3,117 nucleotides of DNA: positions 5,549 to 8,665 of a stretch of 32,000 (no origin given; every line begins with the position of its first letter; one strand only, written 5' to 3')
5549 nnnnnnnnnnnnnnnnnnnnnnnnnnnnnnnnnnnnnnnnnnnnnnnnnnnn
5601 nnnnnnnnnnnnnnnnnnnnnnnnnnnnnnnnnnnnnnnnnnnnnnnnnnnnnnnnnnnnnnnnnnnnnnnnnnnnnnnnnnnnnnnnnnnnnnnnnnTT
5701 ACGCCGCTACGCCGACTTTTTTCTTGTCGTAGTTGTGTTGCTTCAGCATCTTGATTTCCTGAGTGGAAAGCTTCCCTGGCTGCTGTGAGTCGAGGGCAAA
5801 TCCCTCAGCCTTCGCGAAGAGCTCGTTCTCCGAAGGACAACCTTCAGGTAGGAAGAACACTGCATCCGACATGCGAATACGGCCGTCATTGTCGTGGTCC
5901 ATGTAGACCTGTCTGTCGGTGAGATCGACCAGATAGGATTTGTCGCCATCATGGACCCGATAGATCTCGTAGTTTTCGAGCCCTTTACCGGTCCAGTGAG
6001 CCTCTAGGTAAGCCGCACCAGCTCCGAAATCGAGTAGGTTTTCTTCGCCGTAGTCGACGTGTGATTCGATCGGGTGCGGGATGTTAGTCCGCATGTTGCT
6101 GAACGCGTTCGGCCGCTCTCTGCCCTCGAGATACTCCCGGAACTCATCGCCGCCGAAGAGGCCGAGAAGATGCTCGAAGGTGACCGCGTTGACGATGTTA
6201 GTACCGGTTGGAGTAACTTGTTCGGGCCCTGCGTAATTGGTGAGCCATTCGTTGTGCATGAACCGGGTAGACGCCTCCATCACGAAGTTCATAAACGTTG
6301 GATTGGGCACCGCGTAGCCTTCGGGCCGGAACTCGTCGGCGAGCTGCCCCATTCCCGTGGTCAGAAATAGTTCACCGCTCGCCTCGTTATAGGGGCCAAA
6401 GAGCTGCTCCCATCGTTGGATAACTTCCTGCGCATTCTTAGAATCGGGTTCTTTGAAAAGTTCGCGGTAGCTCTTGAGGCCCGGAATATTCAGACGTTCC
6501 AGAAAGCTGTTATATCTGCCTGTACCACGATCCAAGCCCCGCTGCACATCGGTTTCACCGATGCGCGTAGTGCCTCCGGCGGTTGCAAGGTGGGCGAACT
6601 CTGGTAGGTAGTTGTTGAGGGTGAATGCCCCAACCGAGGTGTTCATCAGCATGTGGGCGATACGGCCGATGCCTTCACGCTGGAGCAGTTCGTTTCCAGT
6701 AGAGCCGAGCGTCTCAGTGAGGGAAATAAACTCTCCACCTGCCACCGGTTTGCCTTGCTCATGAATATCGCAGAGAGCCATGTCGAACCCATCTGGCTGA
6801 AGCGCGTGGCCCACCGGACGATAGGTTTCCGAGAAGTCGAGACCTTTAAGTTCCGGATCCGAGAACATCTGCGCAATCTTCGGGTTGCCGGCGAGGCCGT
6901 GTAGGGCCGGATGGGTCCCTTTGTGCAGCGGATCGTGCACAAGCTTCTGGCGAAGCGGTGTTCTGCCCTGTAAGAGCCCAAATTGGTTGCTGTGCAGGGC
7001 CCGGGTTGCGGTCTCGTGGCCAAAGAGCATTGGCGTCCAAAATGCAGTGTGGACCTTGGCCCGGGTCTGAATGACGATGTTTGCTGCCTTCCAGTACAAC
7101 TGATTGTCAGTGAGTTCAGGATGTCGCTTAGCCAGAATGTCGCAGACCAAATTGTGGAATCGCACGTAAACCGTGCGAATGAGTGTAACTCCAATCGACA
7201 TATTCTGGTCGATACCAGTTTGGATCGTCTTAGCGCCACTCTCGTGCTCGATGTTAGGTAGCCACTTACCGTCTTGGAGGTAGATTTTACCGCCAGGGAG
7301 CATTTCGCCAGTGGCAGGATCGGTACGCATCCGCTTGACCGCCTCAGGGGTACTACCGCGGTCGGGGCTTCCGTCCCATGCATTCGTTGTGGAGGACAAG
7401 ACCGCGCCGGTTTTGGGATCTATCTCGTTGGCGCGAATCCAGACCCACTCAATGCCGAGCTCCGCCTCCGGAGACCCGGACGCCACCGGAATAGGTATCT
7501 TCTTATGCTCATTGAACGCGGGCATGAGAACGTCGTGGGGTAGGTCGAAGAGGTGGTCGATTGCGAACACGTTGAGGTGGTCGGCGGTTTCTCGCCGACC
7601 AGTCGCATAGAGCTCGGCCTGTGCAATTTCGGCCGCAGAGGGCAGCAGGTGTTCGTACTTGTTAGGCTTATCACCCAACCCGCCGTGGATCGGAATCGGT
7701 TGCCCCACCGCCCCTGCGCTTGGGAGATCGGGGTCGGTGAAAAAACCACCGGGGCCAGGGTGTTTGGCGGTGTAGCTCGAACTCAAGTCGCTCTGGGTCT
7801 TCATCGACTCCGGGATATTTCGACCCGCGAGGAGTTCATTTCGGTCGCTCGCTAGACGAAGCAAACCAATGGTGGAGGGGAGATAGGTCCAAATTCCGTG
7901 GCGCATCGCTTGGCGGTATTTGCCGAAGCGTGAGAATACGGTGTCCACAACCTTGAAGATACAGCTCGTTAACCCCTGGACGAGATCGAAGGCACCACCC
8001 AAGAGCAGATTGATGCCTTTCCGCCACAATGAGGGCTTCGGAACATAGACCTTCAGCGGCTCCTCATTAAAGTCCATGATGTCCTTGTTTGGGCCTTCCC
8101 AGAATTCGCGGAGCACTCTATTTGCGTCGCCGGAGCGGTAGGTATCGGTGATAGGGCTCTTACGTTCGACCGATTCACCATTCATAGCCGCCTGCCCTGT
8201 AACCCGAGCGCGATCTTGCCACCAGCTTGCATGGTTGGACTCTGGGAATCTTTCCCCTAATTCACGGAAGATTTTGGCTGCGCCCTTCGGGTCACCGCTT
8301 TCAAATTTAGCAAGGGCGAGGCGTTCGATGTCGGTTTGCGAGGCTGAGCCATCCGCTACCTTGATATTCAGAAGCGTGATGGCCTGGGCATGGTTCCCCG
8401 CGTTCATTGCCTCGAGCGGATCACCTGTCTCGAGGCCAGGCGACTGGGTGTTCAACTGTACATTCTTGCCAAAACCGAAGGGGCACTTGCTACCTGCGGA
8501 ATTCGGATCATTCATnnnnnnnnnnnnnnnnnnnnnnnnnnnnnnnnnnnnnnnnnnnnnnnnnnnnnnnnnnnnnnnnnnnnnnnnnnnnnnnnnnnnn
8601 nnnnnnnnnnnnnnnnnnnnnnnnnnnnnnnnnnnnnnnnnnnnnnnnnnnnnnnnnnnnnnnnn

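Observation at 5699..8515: High-GC haem dioxygenase/peroxidase-like gene with an N-terminal extension and EF-hand tail, compositionally foreign to its AT-rich surroundings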

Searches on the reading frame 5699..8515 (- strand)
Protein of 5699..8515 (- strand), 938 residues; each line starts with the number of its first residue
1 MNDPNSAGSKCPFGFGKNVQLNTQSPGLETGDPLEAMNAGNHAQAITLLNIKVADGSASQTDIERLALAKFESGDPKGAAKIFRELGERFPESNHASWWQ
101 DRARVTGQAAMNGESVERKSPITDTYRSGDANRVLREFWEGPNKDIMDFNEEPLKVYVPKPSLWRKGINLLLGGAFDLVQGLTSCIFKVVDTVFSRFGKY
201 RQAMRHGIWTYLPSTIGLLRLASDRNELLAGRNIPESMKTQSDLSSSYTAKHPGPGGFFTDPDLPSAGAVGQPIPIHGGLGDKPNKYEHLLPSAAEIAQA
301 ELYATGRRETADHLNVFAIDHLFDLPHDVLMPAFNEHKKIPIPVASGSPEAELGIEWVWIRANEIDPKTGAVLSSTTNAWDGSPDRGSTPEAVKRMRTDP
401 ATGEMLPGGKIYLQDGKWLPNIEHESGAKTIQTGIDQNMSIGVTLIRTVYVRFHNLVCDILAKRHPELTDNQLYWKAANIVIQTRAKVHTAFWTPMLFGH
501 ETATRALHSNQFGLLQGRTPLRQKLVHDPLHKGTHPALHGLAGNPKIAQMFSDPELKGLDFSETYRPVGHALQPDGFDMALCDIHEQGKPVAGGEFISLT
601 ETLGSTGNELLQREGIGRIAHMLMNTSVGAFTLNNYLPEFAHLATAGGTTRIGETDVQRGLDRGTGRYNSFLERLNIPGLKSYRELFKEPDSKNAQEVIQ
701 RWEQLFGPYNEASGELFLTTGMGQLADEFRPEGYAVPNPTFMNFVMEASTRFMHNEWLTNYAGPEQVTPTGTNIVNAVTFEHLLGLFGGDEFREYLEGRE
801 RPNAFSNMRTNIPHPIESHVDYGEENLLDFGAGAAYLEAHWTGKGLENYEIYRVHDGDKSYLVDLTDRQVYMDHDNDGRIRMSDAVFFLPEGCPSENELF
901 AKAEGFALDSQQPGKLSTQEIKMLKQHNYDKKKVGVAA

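Call 3: search_protein_families(library=pfam, proteins=[window:5699-8515:-], max_evalue=1)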
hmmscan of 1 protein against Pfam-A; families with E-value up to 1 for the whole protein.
window:5699-8515:- (938 aa): 4 families
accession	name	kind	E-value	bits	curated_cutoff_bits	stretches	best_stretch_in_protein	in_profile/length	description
PF03098.20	An_peroxidase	-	7.6e-26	91.2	25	1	288-784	43-515/530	Animal haem peroxidase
PF13174.12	TPR_6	-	0.0019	19.2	26.3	1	65-93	5-33/33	Tetratricopeptide repeat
PF13428.12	TPR_14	-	0.027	15.6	23.5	1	65-104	6-43/44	Tetratricopeptide repeat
PF13432.12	TPR_16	-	0.18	12.7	32.7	1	66-99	3-36/65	Tetratricopeptide repeat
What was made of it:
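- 8180..8422 (-): TPR-like helical repeats (aa 32-112). Pfam TPR_6/TPR_14 hits below cut-off (call 3).
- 6086..7948 (-): Alpha-dioxygenase-like haem catalytic core (aa about 190-810). PF03098 (call 3).
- On Peroxidase-cyclooxygenase superfamily (Pfam PF03098, An_peroxidase): 91.2 bits against a cut-off of 25, E=7.6e-26, aa 288-784 (call 3).
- On EF-hand (helix-loop-helix Ca2+ motif): No EF-hand family at E up to 1 (call 3).
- On Tetratricopeptide repeat: Pfam TPR_6 scores 19.2 bits, below the 26.3 cut-off (call 3).
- PF03098 E=7.6e-26 (call 3).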

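Call 4: search_protein_families(library=ncbifam, proteins=[window:5699-8515:-], max_evalue=1)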
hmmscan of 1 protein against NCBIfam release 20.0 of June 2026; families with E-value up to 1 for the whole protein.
window:5699-8515:- (938 aa): 0 families

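Call 5: search_solved_structures(query=window:5699-8515:-, max_evalue=1, show_alignments=3)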
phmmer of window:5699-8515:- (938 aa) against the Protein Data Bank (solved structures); distinct sequences matched with E-value up to 1: 41.
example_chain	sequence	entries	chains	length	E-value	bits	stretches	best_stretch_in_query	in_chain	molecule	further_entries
4kvj_A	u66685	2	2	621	3e-25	91.9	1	205-775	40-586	Fatty acid alpha-oxidase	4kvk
4kvl_A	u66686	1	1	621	1e-24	90.2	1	205-775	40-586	Fatty acid alpha-oxidase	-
4hhr_A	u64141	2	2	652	3.2e-17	65.4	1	363-776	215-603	Alpha-dioxygenase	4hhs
8s6c_A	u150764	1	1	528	4.9e-08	35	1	326-499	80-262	Lactoperoxidase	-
4ph9_A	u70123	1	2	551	0.00056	21.5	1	441-499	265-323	Prostaglandin G/H synthase 2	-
5jvy_A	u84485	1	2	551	0.00056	21.5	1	441-499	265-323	Prostaglandin G/H synthase 2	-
1ddx_A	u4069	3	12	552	0.00056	21.5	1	441-499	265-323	PROTEIN (PROSTAGLANDIN H2 SYNTHASE-2) | Prostaglandin G/H synthase 2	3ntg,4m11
5jvz_A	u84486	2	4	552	0.00056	21.5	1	441-499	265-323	Prostaglandin G/H synthase 2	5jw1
3rr3_A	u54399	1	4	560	0.00057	21.5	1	441-499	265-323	Prostaglandin G/H synthase 2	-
4rrx_A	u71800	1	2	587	0.00061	21.4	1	441-499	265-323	Prostaglandin G/H synthase 2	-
3ln0_A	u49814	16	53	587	0.00061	21.4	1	441-499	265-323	Prostaglandin G/H synthase 2 | Prostaglandin-endoperoxide synthase 2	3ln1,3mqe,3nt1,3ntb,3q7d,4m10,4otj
3mdl_A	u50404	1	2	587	0.00061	21.4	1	441-499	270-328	Prostaglandin G/H synthase 2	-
4rrw_A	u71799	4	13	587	0.00061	21.4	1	441-499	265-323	Prostaglandin G/H synthase 2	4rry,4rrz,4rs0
3hs5_A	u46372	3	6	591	0.00062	21.4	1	441-499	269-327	Prostaglandin G/H synthase 2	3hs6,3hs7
3olt_A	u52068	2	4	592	0.00062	21.4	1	441-499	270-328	Prostaglandin G/H synthase 2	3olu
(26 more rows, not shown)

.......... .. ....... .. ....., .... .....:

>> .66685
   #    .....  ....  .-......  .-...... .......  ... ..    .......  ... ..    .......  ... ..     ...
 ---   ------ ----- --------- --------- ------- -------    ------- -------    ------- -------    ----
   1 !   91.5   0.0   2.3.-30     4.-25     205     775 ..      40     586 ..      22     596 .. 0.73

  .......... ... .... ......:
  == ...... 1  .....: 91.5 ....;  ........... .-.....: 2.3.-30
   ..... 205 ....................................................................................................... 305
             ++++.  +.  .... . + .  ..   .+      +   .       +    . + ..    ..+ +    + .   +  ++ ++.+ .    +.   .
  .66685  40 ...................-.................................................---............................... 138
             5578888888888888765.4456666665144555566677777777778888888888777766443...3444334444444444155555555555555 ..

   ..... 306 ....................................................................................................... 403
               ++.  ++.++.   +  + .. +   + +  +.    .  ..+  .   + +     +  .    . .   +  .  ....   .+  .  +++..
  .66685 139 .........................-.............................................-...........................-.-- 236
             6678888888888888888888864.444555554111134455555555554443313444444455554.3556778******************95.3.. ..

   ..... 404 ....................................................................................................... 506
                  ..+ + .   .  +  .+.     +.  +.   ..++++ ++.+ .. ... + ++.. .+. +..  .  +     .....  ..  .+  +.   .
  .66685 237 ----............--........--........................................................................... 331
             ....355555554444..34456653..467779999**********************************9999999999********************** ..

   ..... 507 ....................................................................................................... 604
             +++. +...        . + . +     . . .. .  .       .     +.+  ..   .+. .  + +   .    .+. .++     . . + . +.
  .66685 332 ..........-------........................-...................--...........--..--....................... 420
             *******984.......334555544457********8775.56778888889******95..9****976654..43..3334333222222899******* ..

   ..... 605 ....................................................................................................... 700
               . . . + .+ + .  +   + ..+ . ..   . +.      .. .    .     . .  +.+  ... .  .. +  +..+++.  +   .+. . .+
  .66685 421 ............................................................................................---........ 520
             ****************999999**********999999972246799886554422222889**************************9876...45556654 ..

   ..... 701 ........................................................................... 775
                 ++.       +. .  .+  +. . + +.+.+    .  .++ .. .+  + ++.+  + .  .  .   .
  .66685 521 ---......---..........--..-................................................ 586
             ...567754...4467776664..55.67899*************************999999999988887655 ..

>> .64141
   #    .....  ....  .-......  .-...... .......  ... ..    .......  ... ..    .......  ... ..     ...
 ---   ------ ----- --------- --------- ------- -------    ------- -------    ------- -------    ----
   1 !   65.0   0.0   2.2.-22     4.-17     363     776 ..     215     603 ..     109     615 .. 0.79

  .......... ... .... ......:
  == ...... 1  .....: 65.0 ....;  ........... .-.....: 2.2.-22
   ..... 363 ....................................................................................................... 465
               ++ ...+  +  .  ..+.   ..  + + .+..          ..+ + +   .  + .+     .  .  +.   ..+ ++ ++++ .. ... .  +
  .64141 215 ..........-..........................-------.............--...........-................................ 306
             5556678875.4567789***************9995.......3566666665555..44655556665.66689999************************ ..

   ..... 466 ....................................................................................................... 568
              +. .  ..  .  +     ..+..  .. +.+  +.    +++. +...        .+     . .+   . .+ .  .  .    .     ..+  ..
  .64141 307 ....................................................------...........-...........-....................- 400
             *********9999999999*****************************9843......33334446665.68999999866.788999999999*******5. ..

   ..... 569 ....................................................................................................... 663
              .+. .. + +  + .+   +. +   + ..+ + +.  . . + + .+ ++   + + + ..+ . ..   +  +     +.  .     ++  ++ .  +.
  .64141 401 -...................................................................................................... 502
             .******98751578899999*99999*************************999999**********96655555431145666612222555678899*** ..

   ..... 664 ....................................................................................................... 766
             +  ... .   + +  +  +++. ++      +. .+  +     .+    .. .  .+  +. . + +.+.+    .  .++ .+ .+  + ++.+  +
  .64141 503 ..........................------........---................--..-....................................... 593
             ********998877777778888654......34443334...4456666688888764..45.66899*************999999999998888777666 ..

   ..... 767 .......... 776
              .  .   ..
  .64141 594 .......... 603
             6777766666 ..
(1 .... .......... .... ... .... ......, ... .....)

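Call 8: find_homologous_proteins(query=window:5699-8515:-, max_evalue=0.001)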
Query window:5699-8515:- (938 aa): 23 proteins with E <= 0.001 among 8000 candidates.
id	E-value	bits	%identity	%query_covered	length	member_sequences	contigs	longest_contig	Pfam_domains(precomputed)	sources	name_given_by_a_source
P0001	0.0e+0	2203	100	100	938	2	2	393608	PF03098.21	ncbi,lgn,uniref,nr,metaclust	ncbi:peroxidase family protein [Acaryochloris marina]|uniref:Heme peroxidase n=1 Tax=Acaryochloris m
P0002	0.0e+0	1959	90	100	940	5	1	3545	PF03098.21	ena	-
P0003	0.0e+0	1810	82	99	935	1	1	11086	PF03098.21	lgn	-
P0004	0.0e+0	1805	82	99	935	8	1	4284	PF03098.21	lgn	-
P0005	0.0e+0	1785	81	99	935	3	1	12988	PF03098.21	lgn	-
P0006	0.0e+0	1781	81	99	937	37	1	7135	PF03098.21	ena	-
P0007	0.0e+0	1776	81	99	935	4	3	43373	PF03098.21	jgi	jgi:hypothetical protein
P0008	0.0e+0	1771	80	99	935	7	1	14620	PF03098.21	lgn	-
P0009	0.0e+0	1767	81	99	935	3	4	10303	PF03098.21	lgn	-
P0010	0.0e+0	1765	81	99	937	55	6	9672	PF03098.21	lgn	-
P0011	0.0e+0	1760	80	99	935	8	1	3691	PF03098.21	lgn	-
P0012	0.0e+0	1748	79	99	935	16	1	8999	PF03098.21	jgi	jgi:hypothetical protein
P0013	0.0e+0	1747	80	99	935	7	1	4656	PF03098.21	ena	-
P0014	0.0e+0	1740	79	99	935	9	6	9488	PF03098.21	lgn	-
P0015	0.0e+0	1730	78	99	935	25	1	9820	PF03098.21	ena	-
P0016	0.0e+0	1637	74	100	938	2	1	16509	PF03098.21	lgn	-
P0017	0.0e+0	1594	72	99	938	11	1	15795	PF03098.21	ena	-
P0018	0.0e+0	1589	71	100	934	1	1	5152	PF03098.21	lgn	-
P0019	0.0e+0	1557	71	99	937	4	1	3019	PF03098.21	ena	-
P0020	0.0e+0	1531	70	100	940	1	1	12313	PF03098.21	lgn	-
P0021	0.0e+0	1309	83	71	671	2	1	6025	PF03098.21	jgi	jgi:hypothetical protein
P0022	1.5e-23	101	26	64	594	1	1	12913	PF03098.21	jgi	jgi:hypothetical protein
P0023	1.8e-19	88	25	64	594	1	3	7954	PF03098.21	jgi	-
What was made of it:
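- Closest known: Characterised cyanobacterial alpha-DOXs. Different: This protein is only about 26% identical to the short-form bacterial proteins (call 8).
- The database annotation is 'peroxidase family protein' (call 8).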

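Call 10: find_related_loci(query=window:5699-8515:-, collection=genome_contigs, flank=10000)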
Query window:5699-8515:- (938 aa) in genome_contigs; peptide patterns used: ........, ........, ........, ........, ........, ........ (x = any residue, [..] = any of these).
24 stretches matched a pattern; 6 encode a relative of the query (tblastn E <= 1e-3); 6 distinct loci.
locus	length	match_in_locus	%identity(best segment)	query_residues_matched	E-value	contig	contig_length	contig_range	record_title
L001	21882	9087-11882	83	7-938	0e+0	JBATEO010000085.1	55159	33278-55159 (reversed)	MAG: Prochlorococcaceae cyanobacterium isolate MFD09915_ilm_asm_bin7 k127_132588, whole genome shotgun sequence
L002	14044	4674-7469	83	7-938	0e+0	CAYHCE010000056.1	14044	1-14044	MAG TPA_asm: uncultured bacterium isolate ERP119294_co4_95 genome assembly, contig: NODE_4216_length_14044_cov_13.805704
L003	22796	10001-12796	81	7-938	0e+0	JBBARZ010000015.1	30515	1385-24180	MAG: Cyanobium sp. isolate EUL_232 ctg15-EUL_232, whole genome shotgun sequence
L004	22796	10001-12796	81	7-938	0e+0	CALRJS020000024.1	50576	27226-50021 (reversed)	MAG: Sphingobacterium thalpophilum isolate JJ-GEL11-19-1-m2-bin22 genome assembly, contig: JJ-OR15-03-C160, whole genome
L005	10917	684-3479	79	7-938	0e+0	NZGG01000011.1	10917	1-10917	MAG: Gammaproteobacteria bacterium isolate MED690 MHASMcontig_659555, whole genome shotgun sequence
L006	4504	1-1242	85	525-938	0e+0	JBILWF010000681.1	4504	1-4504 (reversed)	MAG: Chthoniobacteraceae bacterium isolate ME2018-09-14_3300042561_group8_bin125 Rohwer_bin2558_scaffold_32209_c1, whole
